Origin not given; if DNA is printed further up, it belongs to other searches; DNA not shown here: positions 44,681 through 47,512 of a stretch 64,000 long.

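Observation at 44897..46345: Divergent Gly-radical loop and expanded charged loop in the GRE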

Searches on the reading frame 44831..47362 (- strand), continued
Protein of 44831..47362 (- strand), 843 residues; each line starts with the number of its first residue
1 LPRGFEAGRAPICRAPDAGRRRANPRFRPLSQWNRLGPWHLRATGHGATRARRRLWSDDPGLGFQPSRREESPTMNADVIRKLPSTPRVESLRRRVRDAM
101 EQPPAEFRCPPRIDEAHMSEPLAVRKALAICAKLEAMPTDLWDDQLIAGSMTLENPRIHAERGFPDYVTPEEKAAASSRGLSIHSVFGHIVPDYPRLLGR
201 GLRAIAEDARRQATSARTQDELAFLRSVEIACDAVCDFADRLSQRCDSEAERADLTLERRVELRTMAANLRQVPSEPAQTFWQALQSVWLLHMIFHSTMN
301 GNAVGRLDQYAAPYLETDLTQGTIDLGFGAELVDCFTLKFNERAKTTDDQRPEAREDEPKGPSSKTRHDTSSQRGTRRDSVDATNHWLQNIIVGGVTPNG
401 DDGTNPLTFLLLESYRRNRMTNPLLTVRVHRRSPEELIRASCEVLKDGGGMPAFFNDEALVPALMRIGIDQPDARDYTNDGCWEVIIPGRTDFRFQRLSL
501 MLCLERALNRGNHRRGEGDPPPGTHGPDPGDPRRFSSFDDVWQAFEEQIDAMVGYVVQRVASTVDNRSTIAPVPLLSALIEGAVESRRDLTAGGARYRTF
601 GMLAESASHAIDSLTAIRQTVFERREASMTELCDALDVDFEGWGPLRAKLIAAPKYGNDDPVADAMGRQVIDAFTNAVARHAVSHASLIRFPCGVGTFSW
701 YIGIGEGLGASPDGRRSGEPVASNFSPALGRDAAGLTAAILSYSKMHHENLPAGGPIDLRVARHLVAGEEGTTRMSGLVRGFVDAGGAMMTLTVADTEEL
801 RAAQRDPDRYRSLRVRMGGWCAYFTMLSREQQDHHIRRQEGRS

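Call 7: find_homologous_proteins(query=window:44831-47140:-, max_evalue=1e-30)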
Query window:44831-47140:- (769 aa): 901 proteins with E <= 1e-30 among 8000 candidates; the best 120 are listed.
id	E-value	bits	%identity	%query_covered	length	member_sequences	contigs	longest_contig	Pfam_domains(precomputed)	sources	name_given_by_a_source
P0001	0.0e+0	1763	100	100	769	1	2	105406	PF02901.21,PF01228.27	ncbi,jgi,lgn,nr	ncbi:hypothetical protein FJZ36_00660 [Candidatus Poribacteria bacterium]|nr:hypothetical protein [C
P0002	0.0e+0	1263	74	99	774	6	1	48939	PF02901.21,PF01228.27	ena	-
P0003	0.0e+0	1237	71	99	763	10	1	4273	PF02901.21,PF01228.27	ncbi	-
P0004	0.0e+0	1235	71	99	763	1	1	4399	PF02901.21,PF01228.27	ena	-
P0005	0.0e+0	1234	71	100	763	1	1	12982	PF02901.21,PF01228.27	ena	-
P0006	0.0e+0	1232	71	100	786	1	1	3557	PF02901.21,PF01228.27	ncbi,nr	ncbi:MAG: pyruvate formate lyase family protein [Armatimonadota bacterium]|nr:pyruvate formate lyase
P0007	0.0e+0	1230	71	99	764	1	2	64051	PF02901.21,PF01228.27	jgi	-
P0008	0.0e+0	1229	71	99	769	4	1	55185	PF02901.21,PF01228.27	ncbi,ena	-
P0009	0.0e+0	1227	71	97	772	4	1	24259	PF02901.21,PF01228.27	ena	-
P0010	0.0e+0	1223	71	99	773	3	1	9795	PF02901.21,PF01228.27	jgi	-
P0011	0.0e+0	1223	71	99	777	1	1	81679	PF02901.21,PF01228.27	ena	-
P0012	0.0e+0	1222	71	99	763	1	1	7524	PF02901.21,PF01228.27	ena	-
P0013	0.0e+0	1219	71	100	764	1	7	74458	PF02901.21,PF01228.27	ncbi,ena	-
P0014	0.0e+0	1219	70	97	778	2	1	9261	PF02901.21,PF01228.27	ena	-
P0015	0.0e+0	1219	70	99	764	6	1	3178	PF02901.21,PF01228.27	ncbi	-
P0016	0.0e+0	1219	72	100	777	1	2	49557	PF02901.21,PF01228.27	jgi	-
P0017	0.0e+0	1217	71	98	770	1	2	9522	PF02901.21,PF01228.27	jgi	jgi:pyruvate-formate lyase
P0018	0.0e+0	1217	70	99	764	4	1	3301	PF02901.21,PF01228.27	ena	-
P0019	0.0e+0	1215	69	100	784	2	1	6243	PF02901.21,PF01228.27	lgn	-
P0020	0.0e+0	1215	71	99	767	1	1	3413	PF02901.21,PF01228.27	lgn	-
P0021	0.0e+0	1214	70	100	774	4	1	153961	PF02901.21,PF01228.27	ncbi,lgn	-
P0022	0.0e+0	1214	71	99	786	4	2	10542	PF02901.21,PF01228.27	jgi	-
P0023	0.0e+0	1213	71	100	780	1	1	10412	PF02901.21,PF01228.27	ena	-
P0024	0.0e+0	1212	70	99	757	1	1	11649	PF02901.21,PF01228.27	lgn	-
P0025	0.0e+0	1212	71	100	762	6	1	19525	PF02901.21,PF01228.27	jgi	-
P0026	0.0e+0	1212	71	99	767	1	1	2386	PF02901.21,PF01228.27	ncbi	ncbi:MAG: pyruvate formate lyase family protein, partial [Armatimonadota bacterium]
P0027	0.0e+0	1211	71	99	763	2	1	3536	PF02901.21,PF01228.27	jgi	jgi:formate C-acetyltransferase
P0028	0.0e+0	1210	71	99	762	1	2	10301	PF02901.21,PF01228.27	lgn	-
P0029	0.0e+0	1210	70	99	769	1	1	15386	PF02901.21,PF01228.27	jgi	-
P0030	0.0e+0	1209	70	99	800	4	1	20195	PF02901.21,PF01228.27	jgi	jgi:formate C-acetyltransferase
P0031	0.0e+0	1209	70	99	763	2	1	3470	PF02901.21,PF01228.27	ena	-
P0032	0.0e+0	1209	70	99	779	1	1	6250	PF02901.21,PF01228.27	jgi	jgi:pyruvate-formate lyase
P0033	0.0e+0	1208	70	99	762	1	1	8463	PF02901.21,PF01228.27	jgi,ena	-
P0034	0.0e+0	1207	69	100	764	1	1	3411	PF02901.21,PF01228.27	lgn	-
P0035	0.0e+0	1206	72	97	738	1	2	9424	PF02901.21,PF01228.27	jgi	-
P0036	0.0e+0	1205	69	99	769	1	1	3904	PF02901.21,PF01228.27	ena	-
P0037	0.0e+0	1203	71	99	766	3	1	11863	PF02901.21,PF01228.27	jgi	-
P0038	0.0e+0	1203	70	99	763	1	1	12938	PF02901.21,PF01228.27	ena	-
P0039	0.0e+0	1203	70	99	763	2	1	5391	PF02901.21,PF01228.27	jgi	jgi:pyruvate-formate lyase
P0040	0.0e+0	1203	69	100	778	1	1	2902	PF02901.21,PF01228.27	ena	-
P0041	0.0e+0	1202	70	99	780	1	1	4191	PF02901.21,PF01228.27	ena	-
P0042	0.0e+0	1202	70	97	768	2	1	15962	PF02901.21,PF01228.27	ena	-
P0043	0.0e+0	1201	69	100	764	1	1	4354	PF02901.21,PF01228.27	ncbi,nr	ncbi:MAG: hypothetical protein HY709_04025 [Candidatus Latescibacteria bacterium]|nr:hypothetical pr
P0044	0.0e+0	1200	70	99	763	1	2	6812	PF02901.21,PF01228.27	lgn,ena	-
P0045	0.0e+0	1200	69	99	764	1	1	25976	PF02901.21,PF01228.27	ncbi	-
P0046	0.0e+0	1200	70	98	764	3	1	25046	PF02901.21,PF01228.27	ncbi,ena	-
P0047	0.0e+0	1200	70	99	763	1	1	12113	PF02901.21,PF01228.27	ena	-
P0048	0.0e+0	1200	69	99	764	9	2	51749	PF02901.21,PF01228.27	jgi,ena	-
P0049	0.0e+0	1199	71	100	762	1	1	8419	PF02901.21,PF01228.27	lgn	-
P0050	0.0e+0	1199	70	99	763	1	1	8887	PF02901.21,PF01228.27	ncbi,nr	ncbi:hypothetical protein H8E77_38495 [bacterium]|nr:hypothetical protein [bacterium]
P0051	0.0e+0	1199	71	99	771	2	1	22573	PF02901.21,PF01228.27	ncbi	-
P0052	0.0e+0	1199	68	99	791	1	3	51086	PF02901.21,PF01228.27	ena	-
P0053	0.0e+0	1198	69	99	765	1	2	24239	PF02901.21,PF01228.27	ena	-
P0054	0.0e+0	1198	71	98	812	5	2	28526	PF02901.21,PF01228.27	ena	-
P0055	0.0e+0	1197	70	99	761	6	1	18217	PF02901.21,PF01228.27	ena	-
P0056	0.0e+0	1197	71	99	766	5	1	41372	PF02901.21,PF01228.27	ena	-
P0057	0.0e+0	1197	70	99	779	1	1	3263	PF02901.21,PF01228.27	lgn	-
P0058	0.0e+0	1197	69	99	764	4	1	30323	PF02901.21,PF01228.27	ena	-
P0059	0.0e+0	1196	69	99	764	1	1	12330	PF02901.21,PF01228.27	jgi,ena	-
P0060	0.0e+0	1196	68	99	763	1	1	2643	PF02901.21,PF01228.27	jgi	-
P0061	0.0e+0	1196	69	100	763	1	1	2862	PF02901.21,PF01228.27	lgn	-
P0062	0.0e+0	1196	70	99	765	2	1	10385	PF02901.21,PF01228.27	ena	-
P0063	0.0e+0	1196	70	99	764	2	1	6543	PF02901.21,PF01228.27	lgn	-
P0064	0.0e+0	1195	70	98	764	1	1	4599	PF02901.21,PF01228.27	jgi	jgi:formate C-acetyltransferase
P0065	0.0e+0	1194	70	99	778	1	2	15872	PF02901.21,PF01228.27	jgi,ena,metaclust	metaclust:\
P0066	0.0e+0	1194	70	99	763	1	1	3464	PF02901.21,PF01228.27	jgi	jgi:pyruvate-formate lyase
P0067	0.0e+0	1194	69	99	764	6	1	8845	PF02901.21,PF01228.27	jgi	-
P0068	0.0e+0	1194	71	97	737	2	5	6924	PF02901.21,PF01228.27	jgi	-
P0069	0.0e+0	1194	70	99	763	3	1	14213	PF02901.21,PF01228.27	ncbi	ncbi:pyruvate formate lyase family protein [Candidatus Poribacteria bacterium]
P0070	0.0e+0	1194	70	99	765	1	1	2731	PF02901.21,PF01228.27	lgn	-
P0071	0.0e+0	1194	69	99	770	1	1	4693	PF02901.21,PF01228.27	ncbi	-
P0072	0.0e+0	1193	70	99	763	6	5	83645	PF02901.21,PF01228.27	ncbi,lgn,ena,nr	ncbi:MAG: hypothetical protein ISS56_00330 [Anaerolineae bacterium]|nr:hypothetical protein [Anaerol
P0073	0.0e+0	1193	70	99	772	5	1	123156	PF02901.21,PF01228.27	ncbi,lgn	-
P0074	0.0e+0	1192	71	97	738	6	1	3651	PF02901.21,PF01228.27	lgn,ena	-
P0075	0.0e+0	1192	70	99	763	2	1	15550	PF02901.21,PF01228.27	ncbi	-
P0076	0.0e+0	1192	69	99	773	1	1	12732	PF02901.21,PF01228.27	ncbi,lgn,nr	ncbi:MAG: hypothetical protein H5T69_04860 [Chloroflexi bacterium]|nr:hypothetical protein [Chlorofl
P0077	0.0e+0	1192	69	99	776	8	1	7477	PF02901.21,PF01228.27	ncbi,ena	-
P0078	0.0e+0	1191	68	100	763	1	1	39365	PF02901.21,PF01228.27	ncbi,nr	ncbi:MAG: hypothetical protein HY710_13115 [Candidatus Latescibacteria bacterium]|nr:hypothetical pr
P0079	0.0e+0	1191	69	100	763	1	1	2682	PF02901.21,PF01228.27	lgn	-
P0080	0.0e+0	1191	69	100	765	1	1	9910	PF02901.21,PF01228.27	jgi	jgi:pyruvate-formate lyase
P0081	0.0e+0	1191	70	100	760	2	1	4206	PF02901.21,PF01228.27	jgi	jgi:pyruvate-formate lyase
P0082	0.0e+0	1191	70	99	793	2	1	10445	PF02901.21,PF01228.27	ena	-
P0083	0.0e+0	1190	70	99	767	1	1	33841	PF02901.21,PF01228.27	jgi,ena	-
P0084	0.0e+0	1190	70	99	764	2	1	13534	PF02901.21,PF01228.27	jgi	jgi:pyruvate-formate lyase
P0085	0.0e+0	1190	69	99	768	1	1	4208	PF02901.21,PF01228.27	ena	-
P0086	0.0e+0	1190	70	100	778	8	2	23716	PF02901.21,PF01228.27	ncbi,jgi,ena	-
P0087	0.0e+0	1189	70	98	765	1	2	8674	PF02901.21,PF01228.27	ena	-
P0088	0.0e+0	1189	69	99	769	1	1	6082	PF02901.21,PF01228.27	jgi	-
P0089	0.0e+0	1188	70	99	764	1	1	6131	PF02901.21,PF01228.27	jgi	jgi:formate C-acetyltransferase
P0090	0.0e+0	1188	69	98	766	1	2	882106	PF02901.21,PF01228.27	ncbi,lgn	-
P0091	0.0e+0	1188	69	99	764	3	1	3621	PF02901.21,PF01228.27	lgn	-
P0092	0.0e+0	1188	69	100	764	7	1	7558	PF02901.21,PF01228.27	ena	-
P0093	0.0e+0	1188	70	98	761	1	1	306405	PF02901.21,PF01228.27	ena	-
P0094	0.0e+0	1188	69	99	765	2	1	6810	PF02901.21,PF01228.27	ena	-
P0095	0.0e+0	1187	69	100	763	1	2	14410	PF02901.21,PF01228.27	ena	-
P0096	0.0e+0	1187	71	97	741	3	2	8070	PF02901.21,PF01228.27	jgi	jgi:formate C-acetyltransferase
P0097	0.0e+0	1187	69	98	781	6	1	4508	PF02901.21,PF01228.27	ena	-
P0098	0.0e+0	1187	69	100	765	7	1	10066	PF02901.21,PF01228.27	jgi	jgi:pyruvate-formate lyase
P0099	0.0e+0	1187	70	99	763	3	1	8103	PF02901.21,PF01228.27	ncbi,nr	ncbi:MAG TPA: pyruvate formate lyase family protein [Phycisphaerae bacterium]|nr:pyruvate formate ly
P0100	0.0e+0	1186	66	100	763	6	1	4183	PF02901.21,PF01228.27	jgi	jgi:pyruvate-formate lyase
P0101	0.0e+0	1186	71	96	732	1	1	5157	PF02901.21,PF01228.27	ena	-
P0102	0.0e+0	1186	71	99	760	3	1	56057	PF02901.21,PF01228.27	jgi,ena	-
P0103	0.0e+0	1186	71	97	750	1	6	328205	PF02901.21,PF01228.27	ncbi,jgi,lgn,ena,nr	ncbi:MAG TPA: pyruvate formate lyase family protein [Planctomycetota bacterium]|nr:pyruvate formate 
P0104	0.0e+0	1185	73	92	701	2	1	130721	PF02901.21,PF01228.27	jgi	jgi:formate C-acetyltransferase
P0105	0.0e+0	1185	69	99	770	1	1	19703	PF02901.21,PF01228.27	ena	-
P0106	0.0e+0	1185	71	98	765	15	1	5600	PF02901.21,PF01228.27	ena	-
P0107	0.0e+0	1185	70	99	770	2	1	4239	PF02901.21,PF01228.27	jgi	jgi:pyruvate-formate lyase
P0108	0.0e+0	1185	70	99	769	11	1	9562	PF02901.21,PF01228.27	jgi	-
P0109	0.0e+0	1185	69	99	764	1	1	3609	PF02901.21,PF01228.27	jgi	-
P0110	0.0e+0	1185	71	99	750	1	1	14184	PF02901.21,PF01228.27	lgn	-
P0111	0.0e+0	1185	69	97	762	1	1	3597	PF02901.21,PF01228.27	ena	-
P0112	0.0e+0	1185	71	98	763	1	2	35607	PF02901.21,PF01228.27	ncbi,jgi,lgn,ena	-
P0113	0.0e+0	1185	69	99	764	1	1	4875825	PF02901.21,PF01228.27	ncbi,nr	ncbi:MAG: hypothetical protein JSV65_11700 [Armatimonadota bacterium]|nr:MAG: hypothetical protein J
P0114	0.0e+0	1184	68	99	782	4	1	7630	PF02901.21,PF01228.27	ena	-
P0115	0.0e+0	1184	70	97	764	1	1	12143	PF02901.21,PF01228.27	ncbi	ncbi:MAG: pyruvate formate lyase family protein [Candidatus Brocadiia bacterium]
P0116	0.0e+0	1183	69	98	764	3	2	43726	PF02901.21,PF01228.27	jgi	jgi:pyruvate-formate lyase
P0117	0.0e+0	1183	69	99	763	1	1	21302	PF02901.21,PF01228.27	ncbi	-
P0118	0.0e+0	1183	70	99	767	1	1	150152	PF02901.21,PF01228.27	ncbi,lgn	-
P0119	0.0e+0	1182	69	99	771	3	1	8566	PF02901.21,PF01228.27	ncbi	-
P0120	0.0e+0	1182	69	99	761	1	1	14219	PF02901.21,PF01228.27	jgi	-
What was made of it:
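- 44831..47140 (-): Glycyl radical enzyme CDS, 769 aa, starting at ATG 47140. The mechanical ORF extends to TTG 47362, but that 74-aa extension is probably not translated. 100% identical to NCBI FJZ36_00660, Candidatus Poribacteria bacterium (call 7).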

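Call 8: search_protein_families(library=ncbifam, proteins=[window:44831-47140:-], max_evalue=0.001)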
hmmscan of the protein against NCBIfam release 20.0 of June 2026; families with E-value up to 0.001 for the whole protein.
window:44831-47140:- (769 aa): 12 families
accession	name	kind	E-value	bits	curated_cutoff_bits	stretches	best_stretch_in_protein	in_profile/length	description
TIGR01774.1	PFL2-3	subfamily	1.1e-127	427.4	678.2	2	308-766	329-783/786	formate C-acetyltransferase/glycerol dehydratase family glycyl radical enzyme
NF048011.1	SfplDhtHpsGDes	equivalog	4e-101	339.6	1000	2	310-766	363-818/821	(2S)-3-sulfopropanediol dehydratase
NF043068.1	glycl_HYPD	equivalog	3.9e-99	332.8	1100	2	312-766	333-781/784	trans-4-hydroxy-L-proline dehydratase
NF048009.1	SfplDhtHpfGKleb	equivalog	1.1e-94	318.1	1000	1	113-766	182-821/824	(2S)-3-sulfopropanediol dehydratase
TIGR04394.1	choline_CutC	equivalog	3.3e-94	316.9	1050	2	314-764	338-783/789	choline trimethylamine-lyase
NF007437.0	PRK09983.1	equivalog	3e-87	293.5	1109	2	317-765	328-761/765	formate C-acetyltransferase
NF033718.1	indole_decarb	equivalog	2.1e-61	208.2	1100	3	310-566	388-644/868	indoleacetate decarboxylase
NF033715.1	glycyl_HPDL_Lrg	equivalog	7.4e-44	149.8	1150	3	575-766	709-898/901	4-hydroxyphenylacetate decarboxylase large subunit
TIGR01255.1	pyr_form_ly_1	equivalog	4.5e-21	75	994.2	1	533-764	514-738/744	formate C-acetyltransferase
NF038360.1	rad_fix_GrcA3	exception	2.3e-09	37.2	158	1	703-764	11-72/78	autonomous glycyl radical cofactor GrcA3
NF008341.1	PRK11127.1-1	equivalog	6e-05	23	145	1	718-764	28-74/80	autonomous glycyl radical cofactor GrcA2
TIGR04365.1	spare_glycyl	equivalog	0.00044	20.5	170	1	712-764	68-120/126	autonomous glycyl radical cofactor GrcA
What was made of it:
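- On PFL2 / glycerol dehydratase subfamily (TIGR01774): 427.4 bits, call 8.
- On Named eliminases: HypD, CutC, HpsG, HpfG, E. coli PflD-type (NF007437): NF007437 293.5 against 1109 (call 8).
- On Pyruvate formate-lyase (TIGR01255): 75 bits against 994.2 (call 8).
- The PFL2 subfamily model also fails, 427 against 678 (call 8).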

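Call 10: find_encoding_contigs(protein=P0001, flank=10000, max_places=2)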
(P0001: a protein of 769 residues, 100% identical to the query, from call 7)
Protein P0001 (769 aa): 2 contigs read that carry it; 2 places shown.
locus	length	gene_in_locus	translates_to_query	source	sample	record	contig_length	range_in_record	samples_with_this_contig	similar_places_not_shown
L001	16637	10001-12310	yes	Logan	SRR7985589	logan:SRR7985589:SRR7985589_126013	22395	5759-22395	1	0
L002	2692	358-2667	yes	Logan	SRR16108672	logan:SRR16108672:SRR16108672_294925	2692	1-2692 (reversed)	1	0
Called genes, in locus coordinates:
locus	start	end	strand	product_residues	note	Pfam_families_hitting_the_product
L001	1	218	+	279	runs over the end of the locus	PF00702:Hydrolase (faint), PF05116:S6PP (faint), PF08282:Hydrolase_3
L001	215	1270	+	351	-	PF01170:UPF0020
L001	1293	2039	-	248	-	-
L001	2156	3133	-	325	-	PF01408:GFO_IDH_MocA, PF03447:NAD_binding_3 (faint)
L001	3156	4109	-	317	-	-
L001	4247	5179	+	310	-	PF03193:RsgA_GTPase (faint), PF00009:GTP_EFTU (weak), PF00350:Dynamin_N (faint), PF01926:MMR_HSR1, PF02421:FeoB_N, PF07650:KH_2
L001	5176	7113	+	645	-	PF02638:GHL10, PF13200:DUF4015 (weak)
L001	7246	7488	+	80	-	PF04023:FeoA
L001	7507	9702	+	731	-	PF01926:MMR_HSR1, PF02421:FeoB_N, PF07670:Gate, PF07664:FeoB_C, PF07670:Gate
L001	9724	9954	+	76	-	-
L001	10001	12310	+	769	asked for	PF02901:PFL-like, PF01228:Gly_radical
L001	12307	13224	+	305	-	PF13353:Fer4_12, PF04055:Radical_SAM, PF12838:Fer4_7 (faint), PF00037:Fer4 (faint), PF13237:Fer4_10 (weak)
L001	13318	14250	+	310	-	PF02517:Rce1-like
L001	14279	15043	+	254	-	PF01209:Ubie_methyltran, PF13489:Methyltransf_23, PF13847:Methyltransf_31, PF08241:Methyltransf_11, PF08242:Methyltransf_12, PF13649:Methyltransf_25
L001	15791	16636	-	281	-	?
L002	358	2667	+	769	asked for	PF02901:PFL-like, PF01228:Gly_radical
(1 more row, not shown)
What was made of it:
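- Tried and rejected: The layout is FeoA-FeoB, a 76-aa ORF, GRE, activase, an Rce1-like protease and a methyltransferase (call 10).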

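Call 12: find_encoding_contigs(protein=P0113, flank=8000, max_places=1)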
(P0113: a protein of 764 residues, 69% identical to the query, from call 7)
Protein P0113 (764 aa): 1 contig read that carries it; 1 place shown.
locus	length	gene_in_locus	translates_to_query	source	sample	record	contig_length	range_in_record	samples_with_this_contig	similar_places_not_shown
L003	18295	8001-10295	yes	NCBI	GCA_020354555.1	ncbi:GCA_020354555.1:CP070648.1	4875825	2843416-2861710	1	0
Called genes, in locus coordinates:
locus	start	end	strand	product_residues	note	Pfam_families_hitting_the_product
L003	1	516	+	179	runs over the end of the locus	-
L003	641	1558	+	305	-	PF00795:CN_hydrolase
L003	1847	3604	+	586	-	PF00664:ABC_membrane, PF00005:ABC_tran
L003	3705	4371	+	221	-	PF01663:Phosphodiest, PF01676:Metalloenzyme (weak)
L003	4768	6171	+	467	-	PF04055:Radical_SAM, PF13353:Fer4_12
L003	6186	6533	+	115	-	-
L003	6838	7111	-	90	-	-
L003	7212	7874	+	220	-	PF12831:FAD_oxidored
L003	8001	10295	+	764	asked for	PF02901:PFL-like, PF01228:Gly_radical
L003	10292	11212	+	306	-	PF13353:Fer4_12, PF12838:Fer4_7 (faint), PF00037:Fer4 (faint), PF13237:Fer4_10 (weak), PF12837:Fer4_6 (faint), PF13187:Fer4_9 (weak), PF04055:Radical_SAM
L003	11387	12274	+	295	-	PF00291:PALP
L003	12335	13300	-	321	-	PF02540:NAD_synthase (faint), PF00958:GMP_synt_C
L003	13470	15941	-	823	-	PF08305:NPCBM, PF01055:Glyco_hydro_31_2nd, PF02065:Melibiase, PF16874:Glyco_hydro_36C (weak)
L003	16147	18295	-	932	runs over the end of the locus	-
